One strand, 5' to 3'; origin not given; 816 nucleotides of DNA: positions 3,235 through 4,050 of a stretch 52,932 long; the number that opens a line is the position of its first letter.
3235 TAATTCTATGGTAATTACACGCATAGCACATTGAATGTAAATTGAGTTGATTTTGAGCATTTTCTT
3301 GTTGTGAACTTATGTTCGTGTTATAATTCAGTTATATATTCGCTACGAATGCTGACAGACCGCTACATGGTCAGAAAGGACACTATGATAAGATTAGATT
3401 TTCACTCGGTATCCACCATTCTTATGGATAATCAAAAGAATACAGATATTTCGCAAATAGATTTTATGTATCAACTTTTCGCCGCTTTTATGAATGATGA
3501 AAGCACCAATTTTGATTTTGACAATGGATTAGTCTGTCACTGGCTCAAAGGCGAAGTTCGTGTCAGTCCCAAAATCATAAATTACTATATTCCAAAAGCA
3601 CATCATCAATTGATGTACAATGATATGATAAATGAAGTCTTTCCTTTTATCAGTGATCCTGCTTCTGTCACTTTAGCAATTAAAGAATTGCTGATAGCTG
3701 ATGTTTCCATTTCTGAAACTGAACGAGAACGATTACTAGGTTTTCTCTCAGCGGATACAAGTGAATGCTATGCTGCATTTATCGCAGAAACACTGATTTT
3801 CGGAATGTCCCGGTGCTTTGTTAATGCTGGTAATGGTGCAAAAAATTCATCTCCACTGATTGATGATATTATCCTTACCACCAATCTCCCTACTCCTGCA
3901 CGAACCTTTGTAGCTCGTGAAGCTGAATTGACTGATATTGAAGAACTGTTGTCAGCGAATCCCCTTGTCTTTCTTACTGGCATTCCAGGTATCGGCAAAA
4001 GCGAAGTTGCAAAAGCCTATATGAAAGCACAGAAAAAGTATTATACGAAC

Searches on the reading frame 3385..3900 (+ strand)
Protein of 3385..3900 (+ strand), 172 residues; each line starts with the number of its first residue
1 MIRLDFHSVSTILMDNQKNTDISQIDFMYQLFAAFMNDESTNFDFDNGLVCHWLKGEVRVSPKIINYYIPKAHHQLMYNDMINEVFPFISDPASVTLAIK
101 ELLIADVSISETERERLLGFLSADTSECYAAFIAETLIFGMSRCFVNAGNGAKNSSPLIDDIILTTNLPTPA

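Call 28: predict_structure(alignment_id=A2)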
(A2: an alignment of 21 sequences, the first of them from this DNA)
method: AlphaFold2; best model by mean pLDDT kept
length: 172 residues; sequences in the alignment: 21
mean_pLDDT: 86.1   pTM: 0.80
mean pLDDT of the five models: 86.1, 85.2, 84.4, 84.3, 83.2
residues with pLDDT >= 90: 130; 70-90: 16; 50-70: 4; < 50: 22
segments of 3 or more residues with pLDDT < 50: 151-172
pLDDT, mean of each block of 10 residues (from residue 1): 91 87 91 93 91 93 93 95 94 96 95 97 96 97 82 41 40 47
secondary structure, 60 per line:
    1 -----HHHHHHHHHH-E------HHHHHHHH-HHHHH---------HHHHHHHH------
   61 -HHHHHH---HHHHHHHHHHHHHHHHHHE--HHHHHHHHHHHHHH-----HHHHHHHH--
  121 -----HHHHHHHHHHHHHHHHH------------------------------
elements in order: H6-15 H24-31 H33-37 H47-54 H62-67 H71-88 H92-105 H111-118 H126-142

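Call 32: search_protein_families(library=pfam, alignment_id=A2, max_evalue=10)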
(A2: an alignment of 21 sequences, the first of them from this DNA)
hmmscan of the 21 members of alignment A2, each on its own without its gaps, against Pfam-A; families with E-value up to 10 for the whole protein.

A. member 1, seq(172 aa): 0 families

B. families by the number of members that match (of 21 scanned): 8 families
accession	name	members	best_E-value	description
PF11388.13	DotA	2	0.12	Phagosome trafficking protein DotA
PF12174.13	RST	1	0.00071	RCD1-SRO-TAF4 (RST) plant domain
PF01144.29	CoA_trans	1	0.057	Coenzyme A transferase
PF05494.18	MlaC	1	0.057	MlaC protein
PF16590.10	ESP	1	0.067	Exocrine gland-secreting peptide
PF14508.12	GH97_N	1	0.071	Glycosyl-hydrolase 97 N-terminal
PF00929.31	RNase_T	1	0.18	Exonuclease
PF24645.1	DUF7639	1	0.24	Domain of unknown function (DUF7639)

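Call 33: fold_search(model_id=the predicted structure, library=pdb)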
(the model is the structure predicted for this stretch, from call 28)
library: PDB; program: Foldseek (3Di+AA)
matches with E <= 10: 182; with E <= 0.001: 0
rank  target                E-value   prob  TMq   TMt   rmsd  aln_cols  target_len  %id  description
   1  6m9a_A                2.3e-01  0.21  0.20  0.21  10.9       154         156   14  Bordetella pertussis globin coupled sensor regulatory domain (BpeGReg) (released 2018-11-14)
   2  9dse_C                2.8e-01  0.21  0.21  0.22  10.3       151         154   14  Cyanide-ligated Bordetella pertussis globin coupled sensor regulatory domain (released 2025-12-24)
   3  4uiq_B                3.8e-01  0.20  0.21  0.23  10.9       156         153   13  Isolated globin domain of the Bordetella pertussis globin-coupled sensor with a heme at the dimer interface (released 2016-04-13)
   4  9dsf_C                4.2e-01  0.16  0.21  0.21  10.2       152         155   14  Cyanide-ligated Bordetella pertussis globin coupled sensor regulatory domain S68A (released 2025-12-24)
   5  4uiq_A                4.2e-01  0.15  0.21  0.23  12.9       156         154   15  Isolated globin domain of the Bordetella pertussis globin-coupled sensor with a heme at the dimer interface (released 2016-04-13)
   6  6y4k_A                9.0e-01  0.06  0.16  0.13  11.5       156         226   13  Crystal structure of human 14-3-3 gamma in complex with CaMKK2 14-3-3 binding motif Ser100 and Fusicoccin A (released 2021-01-27)
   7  6t80_D                1.1e+00  0.06  0.16  0.14  11.0       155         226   13  Human 14-3-3 sigma fused to the AANAT peptide including phosphoserine-205 (released 2020-11-18)
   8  2ynq_D                1.3e+00  0.11  0.18  0.20  14.2       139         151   12  Crystal Structure of Geobacillus thermodenitrificans EssB extracellular fragment (released 2012-12-05)
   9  4k9w_A                1.3e+00  0.06  0.18  0.09  16.6       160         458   14  Complex of human CYP3A4 with a desoxyritonavir analog (released 2013-06-19)
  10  3pru_A                1.9e+00  0.08  0.16  0.18  12.9       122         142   13  Crystal Structure of Phycobilisome 32.1 kDa linker polypeptide, phycocyanin-associated, rod 1 (fragment 14-158) from S (released 2010-12-15)
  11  4o46_B                1.9e+00  0.05  0.17  0.14  10.9       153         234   12  14-3-3-gamma in complex with influenza NS1 C-terminal tail phosphorylated at S228 (released 2014-04-30)
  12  7tib_D                2.0e+00  0.20  0.28  0.16  10.5       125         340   10  Structure of the yeast clamp loader (Replication Factor C RFC) bound to the open sliding clamp (Proliferating Cell Nuc (released 2022-02-16)
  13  7st9_D                2.0e+00  0.15  0.27  0.15  10.7       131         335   11  Open state of Rad24-RFC:9-1-1 bound to a 5' ss/dsDNA junction (released 2022-03-23)
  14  6yr5_D                2.0e+00  0.04  0.17  0.14  11.1       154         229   14  14-3-3 sigma in complex with hDMX-367 peptide (released 2021-11-03)
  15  6nud_J                2.4e+00  0.08  0.21  0.07  13.5       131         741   10  Small conformation of ssRNA-bound CRISPR_Csm complex (released 2019-03-13)
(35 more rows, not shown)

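Call 34: fold_search(model_id=the predicted structure, library=viral)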
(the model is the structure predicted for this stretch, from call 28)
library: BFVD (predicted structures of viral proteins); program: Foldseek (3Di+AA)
matches with E <= 10: 87; with E <= 0.001: 0
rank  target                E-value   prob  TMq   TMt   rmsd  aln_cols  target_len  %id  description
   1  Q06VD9                7.9e-01  0.09  0.21  0.12  20.4       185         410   11  Structural protein ORF142 [Trichoplusia ni ascovirus 2c]
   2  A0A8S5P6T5            1.1e+00  0.07  0.17  0.17  15.0       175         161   11  Uncharacterized protein [Siphoviridae sp. ct0106]
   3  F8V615                1.4e+00  0.16  0.27  0.30  11.1       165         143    8  Putative replication factor C [Acanthamoeba polyphaga mimivirus]
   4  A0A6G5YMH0            1.8e+00  0.06  0.15  0.16  17.4       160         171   11  (no name in the UniProt tables at hand)
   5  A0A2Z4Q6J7            1.9e+00  0.13  0.27  0.17  14.4       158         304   11  (no name in the UniProt tables at hand)
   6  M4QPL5                2.1e+00  0.04  0.17  0.07  14.4       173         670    6  (no name in the UniProt tables at hand)
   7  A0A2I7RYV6            2.3e+00  0.02  0.12  0.05  21.4       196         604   12  (no name in the UniProt tables at hand)
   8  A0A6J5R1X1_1          2.4e+00  0.06  0.21  0.06  24.5       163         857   13  Uncharacterized protein [uncultured Caudovirales phage]
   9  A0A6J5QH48            2.4e+00  0.06  0.16  0.07  16.3       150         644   11  AAA domain containing protein [uncultured Caudovirales phage]
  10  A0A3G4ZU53            2.5e+00  0.04  0.18  0.12  17.2       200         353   12  Uncharacterized protein [Edafosvirus sp.]
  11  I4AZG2                2.7e+00  0.08  0.21  0.29  12.4       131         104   14  (no name in the UniProt tables at hand)
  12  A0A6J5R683            2.7e+00  0.06  0.18  0.06  16.3       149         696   16  COG4695 Phage-related protein [uncultured Caudovirales phage]
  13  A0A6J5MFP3            3.0e+00  0.07  0.21  0.25   8.5       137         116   12  Uncharacterized protein [uncultured Caudovirales phage]
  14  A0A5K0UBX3            3.0e+00  0.07  0.18  0.10  10.1       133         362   11  Phosphatases II [Yasminevirus sp. GU-2018]
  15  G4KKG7                3.0e+00  0.04  0.17  0.20  13.8       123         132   11  (no name in the UniProt tables at hand)
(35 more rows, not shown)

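Call 40: search_protein_representatives(alignment_id=A2)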
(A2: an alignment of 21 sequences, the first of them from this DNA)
Query: 21 sequences, 177 profile positions. Proteins with E-value up to 0.001 (for the whole library): 582; up to 1e-10: 382; up to 1e-30: 137. The best 150 are listed.
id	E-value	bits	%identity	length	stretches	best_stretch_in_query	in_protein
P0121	4.5e-100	349.3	-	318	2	1-177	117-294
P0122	4.4e-69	248.3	-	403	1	1-177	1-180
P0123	5.8e-66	238.2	-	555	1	1-177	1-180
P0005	1.9e-65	236.5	-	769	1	1-177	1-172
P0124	5.3e-65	235.1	-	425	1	1-177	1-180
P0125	5.3e-65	235.0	-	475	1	1-177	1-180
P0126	2.2e-64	233.1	-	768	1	1-177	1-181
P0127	5.8e-64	231.7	-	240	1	1-177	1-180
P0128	5.5e-63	228.5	-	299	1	1-177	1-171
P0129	1.7e-62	226.9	-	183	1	1-177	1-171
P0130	3.0e-62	226.1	-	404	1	1-177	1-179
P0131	3.5e-61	222.6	-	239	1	1-177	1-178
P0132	5.5e-61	222.0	-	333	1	1-177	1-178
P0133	1.3e-60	220.7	-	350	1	1-177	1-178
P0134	4.2e-60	219.1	-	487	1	1-177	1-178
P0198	6.0e-38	146.9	-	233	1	1-127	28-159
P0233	1.3e-33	132.8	-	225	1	3-175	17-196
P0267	2.0e-29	119.2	-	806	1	3-162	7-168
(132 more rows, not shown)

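Call 43: search_protein_families(library=pfam, proteins=[P0267, P0198, P0233], max_evalue=0.1)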
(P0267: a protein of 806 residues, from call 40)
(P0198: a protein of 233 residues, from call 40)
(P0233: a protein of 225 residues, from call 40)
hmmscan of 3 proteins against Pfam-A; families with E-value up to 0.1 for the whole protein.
P0267 (806 aa): 0 families

P0198 (233 aa): 5 families
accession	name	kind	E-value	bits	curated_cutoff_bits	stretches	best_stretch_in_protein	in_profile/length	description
PF14257.11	DUF4349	-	5.1e-07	29.7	27.7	1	148-190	1-39/213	Domain of unknown function (DUF4349)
PF19555.4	DUF6078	-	5.2e-07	30.5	27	1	189-229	101-141/145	Family of unknown function (DUF6078)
PF22642.1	MinC_N_1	-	0.0079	16.9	27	0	160-217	17-71/78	Cell-division inhibitor MinC, N-terminal domain-like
PF22278.2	DUF6958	-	0.038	14.8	27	1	109-162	23-78/90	Family of unknown function (DUF6958)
PF19936.4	DUF6399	-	0.069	13.6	35.4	1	112-207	3-96/146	Family of unknown function (DUF6399)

P0233 (225 aa): 0 families

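Call 47: search_solved_structures(query=A2, max_evalue=10, show_alignments=3)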
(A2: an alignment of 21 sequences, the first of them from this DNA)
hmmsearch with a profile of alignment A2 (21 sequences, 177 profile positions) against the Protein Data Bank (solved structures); distinct sequences matched with E-value up to 10: 0.

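Call 57: find_encoding_contigs(protein=P0267, flank=10000, max_places=3)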
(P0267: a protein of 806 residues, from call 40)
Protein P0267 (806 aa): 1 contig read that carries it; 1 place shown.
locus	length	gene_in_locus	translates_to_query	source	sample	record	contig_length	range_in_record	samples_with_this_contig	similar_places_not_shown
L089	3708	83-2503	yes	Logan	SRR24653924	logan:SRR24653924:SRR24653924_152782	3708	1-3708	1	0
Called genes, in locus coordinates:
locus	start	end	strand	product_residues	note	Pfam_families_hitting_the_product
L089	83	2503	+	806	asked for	-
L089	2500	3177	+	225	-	-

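Call 64: search_protein_families(library=pfam, proteins=[L089:2500-3177:+], max_evalue=0.01)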
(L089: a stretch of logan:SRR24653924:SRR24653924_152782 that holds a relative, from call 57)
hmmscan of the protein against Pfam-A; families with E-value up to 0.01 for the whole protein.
L089:2500-3177:+ (225 aa): 1 family
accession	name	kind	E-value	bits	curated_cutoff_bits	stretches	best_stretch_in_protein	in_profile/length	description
PF00293.34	NUDIX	-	0.00022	21.7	21.1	1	100-198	17-118/134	NUDIX domain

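Call 95: find_homologous_proteins(query=P0267, max_evalue=0.001)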
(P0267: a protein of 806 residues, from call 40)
Query P0267 (806 aa): 4 proteins with E <= 0.001 among 8000 candidates.
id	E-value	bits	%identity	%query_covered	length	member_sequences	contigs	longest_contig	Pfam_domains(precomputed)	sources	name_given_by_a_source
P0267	0.0e+0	1845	100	100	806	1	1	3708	-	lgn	-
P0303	3.3e-89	318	36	79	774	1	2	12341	-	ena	-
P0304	6.2e-83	298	36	75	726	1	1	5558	-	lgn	-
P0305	1.8e-80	289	34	74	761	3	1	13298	-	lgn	-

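Call 96: find_encoding_contigs(protein=P0303, flank=8000, max_places=2)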
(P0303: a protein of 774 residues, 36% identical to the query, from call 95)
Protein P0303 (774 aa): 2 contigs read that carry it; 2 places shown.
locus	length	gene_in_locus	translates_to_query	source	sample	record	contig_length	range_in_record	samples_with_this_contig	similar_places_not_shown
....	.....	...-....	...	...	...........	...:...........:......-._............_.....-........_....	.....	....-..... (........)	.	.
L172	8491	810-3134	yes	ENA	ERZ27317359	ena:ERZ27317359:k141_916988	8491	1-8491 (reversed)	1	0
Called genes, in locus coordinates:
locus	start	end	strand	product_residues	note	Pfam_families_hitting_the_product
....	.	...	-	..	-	?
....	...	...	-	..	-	-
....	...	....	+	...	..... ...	-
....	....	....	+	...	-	-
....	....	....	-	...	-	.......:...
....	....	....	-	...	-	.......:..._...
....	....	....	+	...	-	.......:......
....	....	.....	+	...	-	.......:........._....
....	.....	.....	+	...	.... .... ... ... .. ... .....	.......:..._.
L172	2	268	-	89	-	?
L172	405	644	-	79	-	-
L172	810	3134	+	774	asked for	-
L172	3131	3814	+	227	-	-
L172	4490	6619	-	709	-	PF00395:SLH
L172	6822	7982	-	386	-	PF09587:PGA_cap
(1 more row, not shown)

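Call 97: find_encoding_contigs(protein=P0305, flank=8000, max_places=2)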
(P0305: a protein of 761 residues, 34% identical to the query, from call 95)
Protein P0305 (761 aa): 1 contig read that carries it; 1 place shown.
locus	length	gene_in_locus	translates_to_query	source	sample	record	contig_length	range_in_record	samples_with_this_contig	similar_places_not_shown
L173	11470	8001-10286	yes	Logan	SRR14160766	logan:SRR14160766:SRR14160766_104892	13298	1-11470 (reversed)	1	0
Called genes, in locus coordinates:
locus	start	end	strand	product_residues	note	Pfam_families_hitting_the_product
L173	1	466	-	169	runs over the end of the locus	-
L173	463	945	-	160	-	PF09581:Spore_III_AF (weak)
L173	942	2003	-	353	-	PF09546:Spore_III_AE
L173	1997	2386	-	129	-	PF06686:SpoIIIAC (weak)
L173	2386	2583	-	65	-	PF06686:SpoIIIAC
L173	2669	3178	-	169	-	PF09548:Spore_III_AB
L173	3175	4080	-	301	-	PF19568:Spore_III_AA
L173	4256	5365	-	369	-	-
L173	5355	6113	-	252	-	PF00149:Metallophos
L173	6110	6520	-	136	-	-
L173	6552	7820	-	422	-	PF00652:Ricin_B_lectin (faint), PF14200:RicinB_lectin_2, PF06347:SH3_4, PF08239:SH3_3, PF18348:SH3_16 (weak), PF13529:Peptidase_C39_2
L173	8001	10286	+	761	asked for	-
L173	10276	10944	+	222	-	PF00293:NUDIX (weak)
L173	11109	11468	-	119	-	?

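Call 99: search_protein_families(library=pfam, proteins=[P0303, P0305], max_evalue=10)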
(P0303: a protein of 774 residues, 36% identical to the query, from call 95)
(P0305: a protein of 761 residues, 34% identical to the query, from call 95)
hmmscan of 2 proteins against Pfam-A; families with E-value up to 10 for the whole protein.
P0303 (774 aa): 0 families

P0305 (761 aa): 3 families
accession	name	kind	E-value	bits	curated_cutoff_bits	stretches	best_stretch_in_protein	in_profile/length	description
PF00486.34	Trans_reg_C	-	0.0025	18.3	26.2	1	24-56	7-39/77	Transcriptional regulatory protein, C terminal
PF13628.12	DUF4142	-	0.24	12.1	27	1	288-351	70-132/138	Domain of unknown function (DUF4142)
PF13305.11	TetR_C_33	-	5.8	8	26.8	0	166-195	3-32/103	Tetracyclin repressor-like, C-terminal domain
